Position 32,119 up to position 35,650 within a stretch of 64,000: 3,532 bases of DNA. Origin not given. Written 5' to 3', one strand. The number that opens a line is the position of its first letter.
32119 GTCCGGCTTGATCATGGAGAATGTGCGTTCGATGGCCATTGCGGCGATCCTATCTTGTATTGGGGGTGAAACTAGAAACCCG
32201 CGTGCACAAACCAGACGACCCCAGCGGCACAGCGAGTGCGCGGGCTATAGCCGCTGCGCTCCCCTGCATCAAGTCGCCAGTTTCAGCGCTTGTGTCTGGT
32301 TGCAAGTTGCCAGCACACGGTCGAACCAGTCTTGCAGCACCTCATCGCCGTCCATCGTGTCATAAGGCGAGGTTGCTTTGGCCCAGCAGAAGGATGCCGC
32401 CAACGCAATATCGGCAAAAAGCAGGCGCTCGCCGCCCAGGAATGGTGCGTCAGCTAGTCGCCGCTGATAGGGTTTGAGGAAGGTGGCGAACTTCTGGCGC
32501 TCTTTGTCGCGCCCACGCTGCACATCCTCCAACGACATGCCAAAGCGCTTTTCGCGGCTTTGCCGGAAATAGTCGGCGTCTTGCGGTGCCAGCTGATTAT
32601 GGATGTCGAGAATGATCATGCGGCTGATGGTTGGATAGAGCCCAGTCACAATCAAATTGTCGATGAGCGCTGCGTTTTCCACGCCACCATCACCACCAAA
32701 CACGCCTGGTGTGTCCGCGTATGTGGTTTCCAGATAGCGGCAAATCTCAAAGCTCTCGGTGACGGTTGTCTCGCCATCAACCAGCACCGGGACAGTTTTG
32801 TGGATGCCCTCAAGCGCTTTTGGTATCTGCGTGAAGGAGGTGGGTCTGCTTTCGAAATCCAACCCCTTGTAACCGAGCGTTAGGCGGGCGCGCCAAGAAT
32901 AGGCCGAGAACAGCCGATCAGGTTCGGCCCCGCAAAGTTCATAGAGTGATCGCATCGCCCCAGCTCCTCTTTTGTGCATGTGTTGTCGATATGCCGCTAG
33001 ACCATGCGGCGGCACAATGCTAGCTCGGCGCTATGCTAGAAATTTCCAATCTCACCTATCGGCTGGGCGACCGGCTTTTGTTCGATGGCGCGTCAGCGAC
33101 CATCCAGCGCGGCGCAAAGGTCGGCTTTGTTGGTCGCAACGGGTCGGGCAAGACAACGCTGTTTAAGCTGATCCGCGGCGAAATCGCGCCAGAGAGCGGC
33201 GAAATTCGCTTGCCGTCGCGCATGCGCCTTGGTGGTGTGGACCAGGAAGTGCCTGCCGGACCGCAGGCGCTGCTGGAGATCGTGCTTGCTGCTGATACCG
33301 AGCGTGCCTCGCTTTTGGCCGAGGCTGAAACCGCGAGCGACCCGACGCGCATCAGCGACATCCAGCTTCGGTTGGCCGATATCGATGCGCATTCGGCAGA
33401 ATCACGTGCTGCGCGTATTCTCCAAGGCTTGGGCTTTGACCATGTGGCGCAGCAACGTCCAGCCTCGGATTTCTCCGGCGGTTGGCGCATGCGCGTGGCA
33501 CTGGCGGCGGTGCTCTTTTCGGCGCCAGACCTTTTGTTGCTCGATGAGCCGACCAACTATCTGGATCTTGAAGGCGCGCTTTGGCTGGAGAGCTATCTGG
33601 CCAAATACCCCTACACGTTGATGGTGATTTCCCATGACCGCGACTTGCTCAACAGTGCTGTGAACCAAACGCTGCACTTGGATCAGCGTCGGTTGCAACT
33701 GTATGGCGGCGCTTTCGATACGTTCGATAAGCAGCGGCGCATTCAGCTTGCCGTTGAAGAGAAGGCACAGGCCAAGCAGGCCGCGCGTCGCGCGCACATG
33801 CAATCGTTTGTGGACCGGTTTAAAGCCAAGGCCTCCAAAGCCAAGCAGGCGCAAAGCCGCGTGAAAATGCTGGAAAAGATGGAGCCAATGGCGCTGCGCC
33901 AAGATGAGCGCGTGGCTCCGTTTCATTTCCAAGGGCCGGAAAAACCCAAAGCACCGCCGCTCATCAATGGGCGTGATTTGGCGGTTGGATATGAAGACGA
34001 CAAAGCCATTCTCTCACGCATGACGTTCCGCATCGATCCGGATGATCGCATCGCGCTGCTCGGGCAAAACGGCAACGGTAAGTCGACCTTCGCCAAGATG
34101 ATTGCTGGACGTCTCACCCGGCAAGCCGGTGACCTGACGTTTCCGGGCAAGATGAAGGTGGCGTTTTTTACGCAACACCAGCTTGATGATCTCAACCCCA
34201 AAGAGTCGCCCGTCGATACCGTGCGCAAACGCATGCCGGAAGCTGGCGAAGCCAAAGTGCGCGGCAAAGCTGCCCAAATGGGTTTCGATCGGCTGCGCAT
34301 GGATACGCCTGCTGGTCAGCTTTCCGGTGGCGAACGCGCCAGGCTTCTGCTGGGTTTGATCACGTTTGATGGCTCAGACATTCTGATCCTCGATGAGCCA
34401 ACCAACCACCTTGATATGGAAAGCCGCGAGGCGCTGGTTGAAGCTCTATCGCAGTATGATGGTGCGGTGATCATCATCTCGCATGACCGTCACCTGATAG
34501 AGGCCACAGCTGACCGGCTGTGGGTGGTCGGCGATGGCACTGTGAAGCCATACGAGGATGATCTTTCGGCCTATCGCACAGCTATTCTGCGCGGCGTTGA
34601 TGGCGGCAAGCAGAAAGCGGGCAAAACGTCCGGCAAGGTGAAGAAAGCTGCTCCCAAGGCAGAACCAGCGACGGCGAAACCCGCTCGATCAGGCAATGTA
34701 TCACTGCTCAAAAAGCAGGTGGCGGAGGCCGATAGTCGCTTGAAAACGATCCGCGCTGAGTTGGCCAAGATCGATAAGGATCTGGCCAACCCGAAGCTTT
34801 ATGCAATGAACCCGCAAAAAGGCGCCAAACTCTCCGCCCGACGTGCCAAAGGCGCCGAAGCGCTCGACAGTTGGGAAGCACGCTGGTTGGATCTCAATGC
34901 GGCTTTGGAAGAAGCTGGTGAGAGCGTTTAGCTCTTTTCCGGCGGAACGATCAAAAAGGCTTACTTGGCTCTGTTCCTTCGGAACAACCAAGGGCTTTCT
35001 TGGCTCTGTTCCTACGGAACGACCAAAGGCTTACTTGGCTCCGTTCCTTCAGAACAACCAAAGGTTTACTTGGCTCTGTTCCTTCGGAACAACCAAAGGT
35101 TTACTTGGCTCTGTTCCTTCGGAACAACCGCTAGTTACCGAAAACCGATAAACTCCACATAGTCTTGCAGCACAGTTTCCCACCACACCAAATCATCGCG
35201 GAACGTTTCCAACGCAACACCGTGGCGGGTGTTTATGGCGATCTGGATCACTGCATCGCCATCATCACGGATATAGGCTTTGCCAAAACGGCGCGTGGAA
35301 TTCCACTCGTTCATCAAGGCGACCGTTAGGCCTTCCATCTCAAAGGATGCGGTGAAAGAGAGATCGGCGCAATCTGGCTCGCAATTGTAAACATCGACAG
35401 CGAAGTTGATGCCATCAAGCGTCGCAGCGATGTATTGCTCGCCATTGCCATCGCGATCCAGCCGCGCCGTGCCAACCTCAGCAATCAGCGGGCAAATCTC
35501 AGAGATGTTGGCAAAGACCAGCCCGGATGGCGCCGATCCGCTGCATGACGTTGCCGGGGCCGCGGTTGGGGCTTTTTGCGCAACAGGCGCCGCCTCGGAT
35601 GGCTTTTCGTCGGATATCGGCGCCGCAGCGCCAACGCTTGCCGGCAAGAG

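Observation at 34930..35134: Spacer-less tandem array of 35-nt hairpin units filling the ABC-F / YbjN convergent gap: candidate repeat-encoded RNA or DNA element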

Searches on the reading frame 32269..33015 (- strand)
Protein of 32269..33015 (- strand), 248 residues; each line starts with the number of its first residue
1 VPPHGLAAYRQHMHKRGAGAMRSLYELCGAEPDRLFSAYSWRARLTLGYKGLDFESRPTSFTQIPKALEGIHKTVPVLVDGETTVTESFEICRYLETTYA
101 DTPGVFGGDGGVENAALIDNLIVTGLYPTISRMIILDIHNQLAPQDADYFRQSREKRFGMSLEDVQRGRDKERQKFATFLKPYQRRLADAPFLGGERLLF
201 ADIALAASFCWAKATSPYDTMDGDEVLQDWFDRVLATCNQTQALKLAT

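Call 7: search_protein_families(library=pfam, proteins=[window:32269-33015:-])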
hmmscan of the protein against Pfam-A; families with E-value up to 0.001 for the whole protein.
window:32269-33015:- (248 aa): 6 families
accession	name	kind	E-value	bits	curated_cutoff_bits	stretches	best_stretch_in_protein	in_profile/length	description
PF22041.1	GST_C_7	-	6.4e-20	72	27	1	118-236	6-135/140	Glutathione S-transferase, C-terminal domain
PF13417.12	GST_N_3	-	1.7e-13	51.2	22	1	35-102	5-74/75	Glutathione S-transferase, N-terminal domain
PF13409.12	GST_N_2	-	2.4e-12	47.7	25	1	36-97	1-69/70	Glutathione S-transferase, N-terminal domain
PF02798.26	GST_N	-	1.4e-07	32.1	20.9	1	37-96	11-75/76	Glutathione S-transferase, N-terminal domain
PF13410.11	GST_C_2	-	2.3e-06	28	24.9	1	169-233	4-69/69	Glutathione S-transferase, C-terminal domain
PF00043.30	GST_C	-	0.00019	22.1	20.7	1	169-236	24-91/93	Glutathione S-transferase, C-terminal domain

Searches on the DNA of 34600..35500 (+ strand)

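Call 5: search_rna_families(source=window, start=34600, end=35500, threshold=evalue, max_evalue=10)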
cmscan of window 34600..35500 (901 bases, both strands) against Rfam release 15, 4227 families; matches with E-value up to 10: 3.
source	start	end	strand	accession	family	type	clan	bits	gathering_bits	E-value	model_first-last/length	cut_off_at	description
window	34974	35018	-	RF00994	mir-1255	Gene; miRNA;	-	14.9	63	8.1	1-67/67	no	mir-1255 microRNA precursor family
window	35041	35108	-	RF01985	ZEB2_AS1_2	Gene; lncRNA;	-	12.8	70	3.8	1-61/61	no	ZEB2 antisense RNA 1 conserved region 2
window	35455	35493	-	RF01138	sR23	Gene; snRNA; snoRNA; CD-box;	-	10.6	45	7.9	17-54/54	no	Small nucleolar RNA sR23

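Call 37: build_rna_model(alignment_id=A1, structure=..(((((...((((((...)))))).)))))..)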
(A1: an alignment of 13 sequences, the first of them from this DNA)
Model R1 built from alignment A1 (13 sequences, 33 columns); structure: as given.
model positions 33; base pairs 11; branch points 0; effective number of sequences 13; information 1.184 bits per position. Calibrated on 0.2 Mb of random sequence (short: E-values are rough).
structure used (alignment columns):
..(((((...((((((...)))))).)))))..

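Call 39: search_with_rna_model(model_id=R1, source=window, filters=off, max_evalue=10)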
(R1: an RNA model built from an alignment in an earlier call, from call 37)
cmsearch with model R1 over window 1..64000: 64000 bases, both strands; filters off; matches with E-value up to 10: 28.
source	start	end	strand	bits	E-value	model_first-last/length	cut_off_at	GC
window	34962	34994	+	52.3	4.3e-13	1-33/33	no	0.52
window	35067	35099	+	51.5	7.8e-13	1-33/33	no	0.48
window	35102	35134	+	47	1.7e-11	1-33/33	no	0.52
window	35032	35064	+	45.8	3.9e-11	1-33/33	no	0.48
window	34997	35029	+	45.7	4.2e-11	1-33/33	no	0.52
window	18325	18366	+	12.1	0.52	1-33/33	no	0.55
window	40748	40766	-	10.2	1.9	1-33/33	no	0.47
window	19593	19618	-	9.7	2.7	1-33/33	no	0.5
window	54560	54579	-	9.6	3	1-33/33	no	0.65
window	50645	50670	-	9.3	3.6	1-33/33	no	0.5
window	59558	59579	-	9.3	3.7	1-33/33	no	0.68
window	30289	30310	-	9.2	3.9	1-33/33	no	0.59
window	3531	3543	-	9.1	4.1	12-24/33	no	0.62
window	31112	31155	-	9.1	4.1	1-33/33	no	0.57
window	61843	61880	-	9.1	4.2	1-33/33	no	0.58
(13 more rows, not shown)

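Call 40: search_with_rna_model(model_id=R1, sources=[L008, L009, L010, L017, L018, L020, L021, L022, L023, L024, L025, L026, L027, L028], max_evalue=10)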
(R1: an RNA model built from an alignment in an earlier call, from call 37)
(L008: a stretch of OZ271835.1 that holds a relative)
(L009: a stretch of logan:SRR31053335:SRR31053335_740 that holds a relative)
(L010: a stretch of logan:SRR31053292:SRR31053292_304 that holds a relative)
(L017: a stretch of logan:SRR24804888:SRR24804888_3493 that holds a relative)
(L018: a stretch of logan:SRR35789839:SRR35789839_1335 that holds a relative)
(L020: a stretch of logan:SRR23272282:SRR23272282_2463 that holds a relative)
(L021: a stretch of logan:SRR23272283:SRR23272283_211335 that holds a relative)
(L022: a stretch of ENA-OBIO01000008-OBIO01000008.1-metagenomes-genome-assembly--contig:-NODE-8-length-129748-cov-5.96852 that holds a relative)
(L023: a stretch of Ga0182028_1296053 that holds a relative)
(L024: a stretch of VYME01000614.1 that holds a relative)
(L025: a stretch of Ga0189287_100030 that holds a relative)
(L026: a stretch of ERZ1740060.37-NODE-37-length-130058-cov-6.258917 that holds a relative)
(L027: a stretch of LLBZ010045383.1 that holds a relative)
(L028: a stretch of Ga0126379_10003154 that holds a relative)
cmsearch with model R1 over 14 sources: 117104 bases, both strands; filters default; matches with E-value up to 10: 17.
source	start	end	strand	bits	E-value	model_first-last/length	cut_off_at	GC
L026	78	110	-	47.9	1.7e-11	1-33/33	no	0.64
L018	10580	10612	-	47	3.1e-11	1-33/33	no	0.52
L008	1402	1434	-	44.3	2e-10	1-33/33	no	0.48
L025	5690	5722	-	44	2.5e-10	1-33/33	no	0.55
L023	321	353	+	42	1e-09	1-33/33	no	0.55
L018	10615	10647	-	41.4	1.6e-09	1-33/33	no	0.58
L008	1367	1399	-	40.4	3e-09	1-33/33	no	0.67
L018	10650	10682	-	39.4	5.9e-09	1-33/33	no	0.61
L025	3382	3414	-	37.7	1.9e-08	1-33/33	no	0.55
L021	1720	1752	-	34.4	1.9e-07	1-33/33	no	0.61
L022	237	269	+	32.8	5.9e-07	1-33/33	no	0.7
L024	3299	3331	-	28.9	8.8e-06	1-33/33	no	0.67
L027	1720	1752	+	27.3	2.6e-05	1-33/33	no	0.64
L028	10307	10339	-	22.7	0.00064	1-33/33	no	0.61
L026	1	19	-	19.4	0.006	1-19/33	3'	0.58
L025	6019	6050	+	18.1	0.015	1-33/33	no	0.44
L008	1437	1470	-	13.3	0.42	1-33/33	no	0.59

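Call 54: search_with_rna_model(model_id=R1, sources=[L029, L030, L031, L032, L033], max_evalue=10)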
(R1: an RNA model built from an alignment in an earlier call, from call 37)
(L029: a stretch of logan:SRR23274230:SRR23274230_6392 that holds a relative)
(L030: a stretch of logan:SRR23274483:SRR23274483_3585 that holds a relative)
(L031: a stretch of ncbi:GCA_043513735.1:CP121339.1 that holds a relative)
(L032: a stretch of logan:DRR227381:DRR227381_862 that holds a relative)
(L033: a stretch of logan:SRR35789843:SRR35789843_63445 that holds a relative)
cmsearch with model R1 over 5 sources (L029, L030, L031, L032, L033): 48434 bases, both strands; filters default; matches with E-value up to 10: 7.
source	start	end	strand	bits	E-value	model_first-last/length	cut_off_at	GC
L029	4574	4606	-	38.9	3.6e-09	1-33/33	no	0.52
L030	4574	4606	-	38.9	3.6e-09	1-33/33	no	0.52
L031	10548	10580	-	37.2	1.1e-08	1-33/33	no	0.61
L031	10594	10626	-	34.1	9.5e-08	1-33/33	no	0.61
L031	10630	10662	-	25.4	4e-05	1-33/33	no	0.61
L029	4609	4640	-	14.4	0.079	1-33/33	no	0.59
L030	4609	4640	-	14.4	0.079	1-33/33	no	0.59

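Call 58: search_with_rna_model(model_id=R1, sources=[window, L018, L021, L029, L031, L008, L023, L025, L026], max_evalue=1, make_alignment=true)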
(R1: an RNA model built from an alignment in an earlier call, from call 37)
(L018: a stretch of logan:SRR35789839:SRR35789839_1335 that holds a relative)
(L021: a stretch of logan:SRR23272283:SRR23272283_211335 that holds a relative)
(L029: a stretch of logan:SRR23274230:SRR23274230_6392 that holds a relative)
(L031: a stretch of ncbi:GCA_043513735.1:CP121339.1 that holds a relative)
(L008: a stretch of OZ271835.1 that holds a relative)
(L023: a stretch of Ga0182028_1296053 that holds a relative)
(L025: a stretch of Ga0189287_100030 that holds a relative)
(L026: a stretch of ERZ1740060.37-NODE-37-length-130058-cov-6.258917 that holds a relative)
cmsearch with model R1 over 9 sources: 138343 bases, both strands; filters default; matches with E-value up to 1: 23.
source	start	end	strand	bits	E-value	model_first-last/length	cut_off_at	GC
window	34962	34994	+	52.3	9.3e-13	1-33/33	no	0.52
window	35067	35099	+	51.5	1.7e-12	1-33/33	no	0.48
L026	78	110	-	47.9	2e-11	1-33/33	no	0.64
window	35102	35134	+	47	3.6e-11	1-33/33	no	0.52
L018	10580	10612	-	47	3.6e-11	1-33/33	no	0.52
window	35032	35064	+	45.8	8.3e-11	1-33/33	no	0.48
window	34997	35029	+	45.7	9e-11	1-33/33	no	0.52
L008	1402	1434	-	44.3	2.3e-10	1-33/33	no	0.48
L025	5690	5722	-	44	3e-10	1-33/33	no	0.55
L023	321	353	+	42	1.2e-09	1-33/33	no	0.55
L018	10615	10647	-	41.4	1.8e-09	1-33/33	no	0.58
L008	1367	1399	-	40.4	3.6e-09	1-33/33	no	0.67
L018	10650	10682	-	39.4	7e-09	1-33/33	no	0.61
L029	4574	4606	-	38.9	1e-08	1-33/33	no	0.52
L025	3382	3414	-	37.7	2.2e-08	1-33/33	no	0.55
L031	10548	10580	-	37.2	3.2e-08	1-33/33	no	0.61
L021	1720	1752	-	34.4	2.2e-07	1-33/33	no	0.61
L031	10594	10626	-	34.1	2.7e-07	1-33/33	no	0.61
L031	10630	10662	-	25.4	0.00011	1-33/33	no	0.61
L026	1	19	-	19.4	0.0071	1-19/33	3'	0.58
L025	6019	6050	+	18.1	0.018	1-33/33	no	0.44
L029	4609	4640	-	14.4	0.23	1-33/33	no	0.59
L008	1437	1470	-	13.3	0.49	1-33/33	no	0.59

Alignment A2: 23 matches aligned to the model, 36 columns, each read 5' to 3' on its own strand. Consensus structure (alignment columns), stored with it:
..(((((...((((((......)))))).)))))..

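Call 65: search_dna_similar(query=window:34925-35140:+, collection=plasmids, mode=distant, max_evalue=0.01)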
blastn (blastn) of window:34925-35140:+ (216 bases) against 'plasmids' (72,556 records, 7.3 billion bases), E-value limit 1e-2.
No match.

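Call 78: search_with_rna_model(model_id=R1, sources=[L034, L035, L036], max_evalue=10)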
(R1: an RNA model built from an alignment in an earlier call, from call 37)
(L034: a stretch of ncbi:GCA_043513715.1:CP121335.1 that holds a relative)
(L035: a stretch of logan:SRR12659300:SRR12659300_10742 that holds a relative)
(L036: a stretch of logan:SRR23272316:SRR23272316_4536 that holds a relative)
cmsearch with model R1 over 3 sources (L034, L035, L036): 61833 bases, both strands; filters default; matches with E-value up to 10: 2.
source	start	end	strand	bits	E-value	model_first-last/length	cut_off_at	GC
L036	14305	14338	+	13.3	0.22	1-33/33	no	0.65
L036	4292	4316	-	12.5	0.38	1-33/33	no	0.64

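Call 82: search_dna_similar(query=window:35102-35137:+, collection=plasmids, mode=distant, max_evalue=10, max_rows=30)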
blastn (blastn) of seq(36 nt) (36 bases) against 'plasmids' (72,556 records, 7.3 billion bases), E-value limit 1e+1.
Records with a match: 3; places in all: 3; records where one place covers at least 80% of the query: 0.
Best place of each record, by identity: 90-95% 2; 80-90% 1.
By first word of the organism name: Ruegeria 2; Leptospira 1.
By predicted mobility (MOB-suite, as given by PLSDB): non-mobilizable 2; mobilizable 1.
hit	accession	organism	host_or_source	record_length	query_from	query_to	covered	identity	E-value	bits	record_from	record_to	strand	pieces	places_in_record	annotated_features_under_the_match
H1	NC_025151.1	Leptospira interrogans serovar Lai str. 56601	-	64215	6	32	75%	88.9%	1e+0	37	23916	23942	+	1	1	none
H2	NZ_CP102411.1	Ruegeria sp. YS9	seaweed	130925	7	29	64%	91.3%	4e+0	34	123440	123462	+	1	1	none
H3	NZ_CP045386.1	Ruegeria sp. THAF33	pure culture,Surface of a polyethylene ...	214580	7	29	64%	91.3%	4e+0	34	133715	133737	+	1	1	none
